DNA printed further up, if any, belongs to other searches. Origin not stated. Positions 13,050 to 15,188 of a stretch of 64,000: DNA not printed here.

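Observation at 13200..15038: Solitary Upf1-like SF1 helicase with an unrecognised N-terminal domain: candidate single-gene nucleic-acid defence protein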

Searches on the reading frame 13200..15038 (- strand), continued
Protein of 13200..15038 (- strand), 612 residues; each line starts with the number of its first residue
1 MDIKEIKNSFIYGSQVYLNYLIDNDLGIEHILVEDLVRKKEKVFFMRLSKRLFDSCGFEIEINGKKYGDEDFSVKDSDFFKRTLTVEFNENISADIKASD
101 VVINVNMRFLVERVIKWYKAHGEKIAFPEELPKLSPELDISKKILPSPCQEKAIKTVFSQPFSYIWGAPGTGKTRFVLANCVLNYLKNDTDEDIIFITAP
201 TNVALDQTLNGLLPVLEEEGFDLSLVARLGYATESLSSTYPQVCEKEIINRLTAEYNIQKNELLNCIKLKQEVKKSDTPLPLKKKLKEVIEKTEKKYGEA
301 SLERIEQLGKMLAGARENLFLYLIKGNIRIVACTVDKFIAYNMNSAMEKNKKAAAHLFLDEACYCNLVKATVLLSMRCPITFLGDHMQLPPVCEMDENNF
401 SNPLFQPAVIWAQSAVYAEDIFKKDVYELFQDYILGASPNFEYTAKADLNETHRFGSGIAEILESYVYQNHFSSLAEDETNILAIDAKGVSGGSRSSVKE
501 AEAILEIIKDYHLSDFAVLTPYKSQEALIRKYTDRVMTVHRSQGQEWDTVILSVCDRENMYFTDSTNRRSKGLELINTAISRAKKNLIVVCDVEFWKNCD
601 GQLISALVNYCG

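Call 33: search_protein_families(library=pfam, proteins=[L087:11285-12220:+, L082:1998-2435:+, L064:9964-10647:-, L025:4235-5182:-, L025:1297-3381:-, L081:10725-11300:-, L069:6820-7971:+, L026:3787-4770:+, L042:10430-11968:+, L012:1-2892:+], max_evalue=0.001)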
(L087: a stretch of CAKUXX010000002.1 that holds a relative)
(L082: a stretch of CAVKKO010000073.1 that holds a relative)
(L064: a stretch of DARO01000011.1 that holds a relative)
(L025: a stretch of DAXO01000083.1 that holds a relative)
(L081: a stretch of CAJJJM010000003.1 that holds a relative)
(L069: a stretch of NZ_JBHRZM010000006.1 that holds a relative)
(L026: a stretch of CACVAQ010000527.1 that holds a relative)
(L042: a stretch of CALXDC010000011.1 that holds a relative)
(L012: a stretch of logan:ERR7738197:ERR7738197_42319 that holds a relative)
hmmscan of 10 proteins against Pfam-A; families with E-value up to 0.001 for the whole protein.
L087:11285-12220:+ (311 aa): 2 families
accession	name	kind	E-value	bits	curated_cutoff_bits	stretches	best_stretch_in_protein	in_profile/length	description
PF08238.18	Sel1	-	3.8e-68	223.9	30.7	6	165-199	2-36/36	Sel1 repeat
PF23310.1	TPR_27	-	1.7e-14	53.9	27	1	231-301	23-90/110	Plant tetratrico peptide repeats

L082:1998-2435:+ (145 aa): 0 families

L064:9964-10647:- (227 aa): 2 families
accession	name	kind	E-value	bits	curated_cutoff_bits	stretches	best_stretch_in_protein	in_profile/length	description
PF16326.10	ABC_tran_CTD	-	8.4e-07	29.6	32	1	110-159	11-60/69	ABC transporter C-terminal domain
PF07889.17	DUF1664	-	4.3e-05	24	34.6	0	183-222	70-109/124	Protein of unknown function (DUF1664)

L025:4235-5182:- (315 aa): 1 family
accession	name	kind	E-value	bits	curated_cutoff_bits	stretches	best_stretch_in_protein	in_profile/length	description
PF13365.12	Trypsin_2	-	7.3e-05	24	27.6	1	58-252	4-144/144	Trypsin-like peptidase domain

L025:1297-3381:- (694 aa): 6 families
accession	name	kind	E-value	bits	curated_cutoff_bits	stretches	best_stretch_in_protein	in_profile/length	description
PF13307.12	Helicase_C_2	-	1.4e-39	136.3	25.3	1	518-670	1-155/170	Helicase C-terminal domain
PF06777.17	HBB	-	2.9e-30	105.7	30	1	362-500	52-187/190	Helical and beta-bridge domain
PF06733.21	DEAD_2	-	5.3e-27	95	21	1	122-300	1-170/172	DEAD_2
PF00270.35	DEAD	-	2.2e-09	37.7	26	1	82-152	8-80/167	DEAD/DEAH box helicase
PF04851.21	ResIII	-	6.4e-08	33.1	22.5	1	68-144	2-80/164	Type III restriction enzyme, res subunit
PF13240.11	Zn_Ribbon_1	-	0.00048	20.3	25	1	9-31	1-23/23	zinc-ribbon domain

L081:10725-11300:- (191 aa): 0 families

L069:6820-7971:+ (383 aa): 1 family
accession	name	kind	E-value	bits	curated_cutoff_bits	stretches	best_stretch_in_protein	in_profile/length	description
PF01924.21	HypD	-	6.7e-148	492.9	25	1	31-380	6-351/351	Hydrogenase formation hypA family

L026:3787-4770:+ (327 aa): 0 families

L042:10430-11968:+ (512 aa): 3 families
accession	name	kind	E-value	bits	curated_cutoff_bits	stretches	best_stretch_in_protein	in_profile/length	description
PF07508.19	Recombinase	-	6.4e-29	100.7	21.1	1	193-304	1-102/102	Recombinase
PF00239.26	Resolvase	-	2.6e-14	54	23.3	1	20-169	3-144/145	Resolvase, N terminal domain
PF13408.12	Zn_ribbon_recom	-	5.1e-08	33.6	25.3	1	316-366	1-57/58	Recombinase zinc beta ribbon domain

L012:1-2892:+ (963 aa): 5 families
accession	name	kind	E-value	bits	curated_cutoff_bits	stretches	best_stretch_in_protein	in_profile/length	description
PF07733.18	DNA_pol3_alpha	-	5.9e-98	328.1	23.9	1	116-370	3-260/260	Bacterial DNA polymerase III alpha NTPase domain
PF17657.6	DNA_pol3_finger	-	2e-58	196.8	22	1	373-536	1-166/166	Bacterial DNA polymerase III alpha subunit finger domain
PF14579.12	HHH_6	-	2.9e-26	91.9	25.6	1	609-693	1-85/90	Helix-hairpin-helix motif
PF01336.31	tRNA_anti-codon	-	1e-07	32.2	27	1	803-878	1-72/75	OB-fold nucleic acid binding domain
PF12836.13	HHH_3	-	4.6e-05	23.9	27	1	635-667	16-48/65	Helix-hairpin-helix motif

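Call 45: predict_structure(alignment_id=A2)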
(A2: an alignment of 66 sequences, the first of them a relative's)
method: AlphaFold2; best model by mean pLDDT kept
length: 612 residues; sequences in the alignment: 66
mean_pLDDT: 90.9   pTM: 0.88
mean pLDDT of the five models: 90.9, 90.7, 90.5, 89.6, 87.5
residues with pLDDT >= 90: 401; 70-90: 201; 50-70: 10; < 50: 0
segments of 3 or more residues with pLDDT < 50: none
pLDDT, mean of each block of 10 residues (from residue 1): 97 98 92 91 92 78 90 87 92 88 91 97 96 84 88 96 95 95 91 94 92 94 94 90 91 87 88 83 86 86 83 78 89 96 93 96 95 97 90 87 96 96 96 91 95 92 93 92 87 78 94 93 92 92 87 88 87 92 94 93 94 74
secondary structure, 60 per line:
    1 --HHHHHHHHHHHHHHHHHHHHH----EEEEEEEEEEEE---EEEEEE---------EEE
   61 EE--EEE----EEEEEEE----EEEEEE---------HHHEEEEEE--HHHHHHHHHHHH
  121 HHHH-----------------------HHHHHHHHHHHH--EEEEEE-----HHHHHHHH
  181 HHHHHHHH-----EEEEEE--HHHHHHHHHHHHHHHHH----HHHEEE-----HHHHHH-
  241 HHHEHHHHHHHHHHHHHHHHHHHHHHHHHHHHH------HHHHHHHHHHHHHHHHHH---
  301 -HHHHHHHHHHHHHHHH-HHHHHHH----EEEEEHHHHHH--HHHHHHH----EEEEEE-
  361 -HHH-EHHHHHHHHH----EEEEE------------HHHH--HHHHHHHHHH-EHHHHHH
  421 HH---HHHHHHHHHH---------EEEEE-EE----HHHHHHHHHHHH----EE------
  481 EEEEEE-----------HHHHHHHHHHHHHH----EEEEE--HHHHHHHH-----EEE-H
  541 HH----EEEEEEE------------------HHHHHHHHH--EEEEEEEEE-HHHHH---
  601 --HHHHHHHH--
elements in order: H3-23 E28-39 E43-48 E58-62 E65-67 E72-78 E83-88 E101-106 H109-124 H148-159 E162-167 H173-188 E194-199 H202-218 E226-228 H234-239 H245-273 H280-297 H302-317 H319-325 E330-334 H335-340 H343-349 E354-359 H367-375 E380-384 H397-400 H403-412 H415-422 H426-435 E445-449 H457-468 E481-486 H498-511 E516-520 H523-530 E536-538 E547-553 H572-580 E583-591 H593-597 H603-610

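Call 48: fold_search(model_id=the predicted structure, library=pdb)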
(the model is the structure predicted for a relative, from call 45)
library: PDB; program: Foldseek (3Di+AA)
matches with E <= 10: 1317; with E <= 0.001: 249
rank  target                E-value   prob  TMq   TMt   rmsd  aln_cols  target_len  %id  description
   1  4b3g_A                6.4e-24  1.00  0.61  0.60   9.6       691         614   17  crystal structure of Ighmbp2 helicase in complex with RNA (released 2012-09-26)
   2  8ftm_B                1.2e-23  1.00  0.53  0.45  13.9       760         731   15  Setx-ssRNA-ADP-SO4 complex (released 2023-10-25)
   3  4b3f                  2.4e-23  1.00  0.63  0.62   9.1       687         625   16  crystal structure of Ighmbp2 helicase (released 2012-09-26)
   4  8ftm_A                4.5e-23  1.00  0.54  0.47  13.7       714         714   15  Setx-ssRNA-ADP-SO4 complex (released 2023-10-25)
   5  2gk6_A                7.8e-23  1.00  0.59  0.60   8.7       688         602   17  Structural and Functional insights into the human Upf1 helicase core (released 2007-01-09)
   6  2xzo_A                7.8e-23  1.00  0.56  0.55   9.7       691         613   17  Upf1 helicase - RNA complex (released 2011-03-30)
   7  2gjk                  8.7e-23  1.00  0.59  0.59  10.0       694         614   17  Structural and functional insights into the human Upf1 helicase core (released 2007-01-09)
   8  4b3g_B                1.4e-22  1.00  0.61  0.62   9.0       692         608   15  crystal structure of Ighmbp2 helicase in complex with RNA (released 2012-09-26)
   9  2xzp                  2.7e-22  1.00  0.61  0.60   8.9       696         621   17  Upf1 helicase (released 2011-03-30)
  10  9q9z                  6.5e-22  1.00  0.57  0.47   9.2       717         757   18  Cryo-EM structure of the helicase core of ZNFX1 (released 2025-09-03)
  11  2wjv_A                1.3e-21  1.00  0.60  0.49   9.0       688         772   16  Crystal structure of the complex between human nonsense mediated decay factors UPF1 and UPF2 (released 2009-07-07)
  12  9qwn_A                1.3e-21  1.00  0.62  0.49   8.3       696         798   18  Human UPF1 in complex with the histone stem loop RNA (released 2025-12-03)
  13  2wjv_B                1.6e-21  1.00  0.61  0.50   7.4       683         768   16  Crystal structure of the complex between human nonsense mediated decay factors UPF1 and UPF2 (released 2009-07-07)
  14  2wjy                  2.4e-21  1.00  0.61  0.49   8.1       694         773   17  Crystal structure of the complex between human nonsense mediated decay factors UPF1 and UPF2 Orthorhombic form (released 2009-07-07)
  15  2xzl_A                5.3e-21  1.00  0.55  0.46  10.3       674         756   18  Upf1-RNA complex (released 2011-03-30)
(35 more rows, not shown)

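Call 53: search_protein_families(library=ncbifam, proteins=[L004:5403-8822:+, L003:5075-8506:+], max_evalue=1e-10)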
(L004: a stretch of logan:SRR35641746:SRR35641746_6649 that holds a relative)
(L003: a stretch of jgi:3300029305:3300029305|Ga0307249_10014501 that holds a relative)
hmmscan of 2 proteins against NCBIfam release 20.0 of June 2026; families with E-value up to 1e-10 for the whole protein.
L004:5403-8822:+ (1139 aa): 13 families
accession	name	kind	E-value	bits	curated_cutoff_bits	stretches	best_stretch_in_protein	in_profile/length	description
NF005298.0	PRK06826.1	equivalog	0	1431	1260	1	1-1135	8-1150/1151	DNA polymerase III subunit alpha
NF004226.0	PRK05673.1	equivalog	0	1266.5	1002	1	1-1135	9-1145/1146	DNA polymerase III subunit alpha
TIGR00594.1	polc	superfamily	0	1207.5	434.35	1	1-1017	4-1022/1022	DNA polymerase III subunit alpha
NF005377.0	PRK06920.1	equivalog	1.1e-294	980.4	1806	1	3-1133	8-1104/1108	DNA polymerase III subunit alpha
NF005617.0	PRK07374.1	equivalog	2.7e-292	972.8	1653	1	1-1059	6-1081/1170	DNA polymerase III subunit alpha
NF005516.0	PRK07135.1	equivalog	9.3e-216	719.2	1084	2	235-940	173-878/974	DNA polymerase III DnaE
NF007079.0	PRK09532.1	equivalog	2.2e-207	691.2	1525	1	1-741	6-782/876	DNA polymerase III subunit alpha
NF005582.0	PRK07279.1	equivalog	1e-192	642.9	1279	2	189-1127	149-1026/1033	DNA polymerase III subunit alpha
NF004550.0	PRK05898.1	equivalog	6.9e-192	640.2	1182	2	190-885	137-826/971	DNA polymerase III subunit alpha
NF004225.0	PRK05672.1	subfamily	6.6e-173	577.3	939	1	1-1043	9-1018/1047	error-prone DNA polymerase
NF001688.0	PRK00448.1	equivalog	4e-70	236.7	873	2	75-375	614-914/1445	PolC-type DNA polymerase III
TIGR01405.1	polC_Gram_pos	equivalog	9.4e-63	212.4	1043.45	1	75-374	380-678/1211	DNA polymerase III subunit alpha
NF005616.0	PRK07373.1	equivalog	2.9e-59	200.8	646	1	731-1092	34-394/449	DNA polymerase III subunit alpha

L003:5075-8506:+ (1143 aa): 13 families
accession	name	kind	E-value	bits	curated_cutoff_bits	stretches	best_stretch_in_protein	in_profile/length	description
NF005298.0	PRK06826.1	equivalog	0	1415.5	1260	1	1-1137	3-1150/1151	DNA polymerase III subunit alpha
NF004226.0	PRK05673.1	equivalog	0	1260.6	1002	1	1-1137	4-1145/1146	DNA polymerase III subunit alpha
TIGR00594.1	polc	superfamily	0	1187.8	434.35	1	3-1019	1-1022/1022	DNA polymerase III subunit alpha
NF005377.0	PRK06920.1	equivalog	5.8e-295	981.4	1806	1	1-1136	1-1105/1108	DNA polymerase III subunit alpha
NF005617.0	PRK07374.1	equivalog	3.7e-286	952.5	1653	1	1-1076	1-1095/1170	DNA polymerase III subunit alpha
NF005516.0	PRK07135.1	equivalog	4.1e-215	717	1084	2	259-1027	193-945/974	DNA polymerase III DnaE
NF007079.0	PRK09532.1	equivalog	1.3e-204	682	1525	1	1-742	1-781/876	DNA polymerase III subunit alpha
NF005582.0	PRK07279.1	equivalog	1.7e-191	638.9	1279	1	3-1127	2-1024/1033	DNA polymerase III subunit alpha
NF004550.0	PRK05898.1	equivalog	1.6e-186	622.4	1182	2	192-889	134-828/971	DNA polymerase III subunit alpha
NF004225.0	PRK05672.1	subfamily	5.5e-168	561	939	1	2-1065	5-1037/1047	error-prone DNA polymerase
NF001688.0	PRK00448.1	equivalog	2.7e-64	217.4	873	2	79-380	613-914/1445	PolC-type DNA polymerase III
NF005616.0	PRK07373.1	equivalog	2.5e-60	204.3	646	1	733-1094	34-394/449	DNA polymerase III subunit alpha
TIGR01405.1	polC_Gram_pos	equivalog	2.3e-58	197.8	1043.45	1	80-379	380-678/1211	DNA polymerase III subunit alpha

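Call 67: search_protein_families(library=pfam, alignment_id=A4, max_evalue=0.00001)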
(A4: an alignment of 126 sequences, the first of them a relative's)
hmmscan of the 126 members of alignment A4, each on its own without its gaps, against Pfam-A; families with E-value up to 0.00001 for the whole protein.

A. member 1, L007:7604-7939:+ (112 aa): 0 families

B. families by the number of members that match (of 126 scanned): 120 families (the first 25 are shown)
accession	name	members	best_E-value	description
PF00270.35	DEAD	6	2.2e-50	DEAD/DEAH box helicase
PF00271.37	Helicase_C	6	1.8e-33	Helicase conserved C-terminal domain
PF01381.28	HTH_3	6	2.3e-13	Helix-turn-helix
PF04851.21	ResIII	5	4.1e-39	Type III restriction enzyme, res subunit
PF07508.19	Recombinase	5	4.1e-29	Recombinase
PF00239.26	Resolvase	5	3.8e-26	Resolvase, N terminal domain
PF13408.12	Zn_ribbon_recom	4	4.7e-11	Recombinase zinc beta ribbon domain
PF00186.24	DHFR_1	3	4.2e-62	Dihydrofolate reductase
PF13560.12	HTH_31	3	6.1e-12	Helix-turn-helix domain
PF12844.13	HTH_19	3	1.2e-08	Helix-turn-helix domain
PF13443.12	HTH_26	3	1.2e-07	Cro/C1-type HTH DNA-binding domain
PF20466.3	MmeI_TRD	2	1.2e-76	MmeI, target recognition domain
PF00999.27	Na_H_Exchanger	2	1.4e-33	Sodium/hydrogen exchanger, transmembrane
PF00717.28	Peptidase_S24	2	8.2e-29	Peptidase S24-like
PF20467.3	MmeI_C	2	2.1e-26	MmeI, C-terminal domain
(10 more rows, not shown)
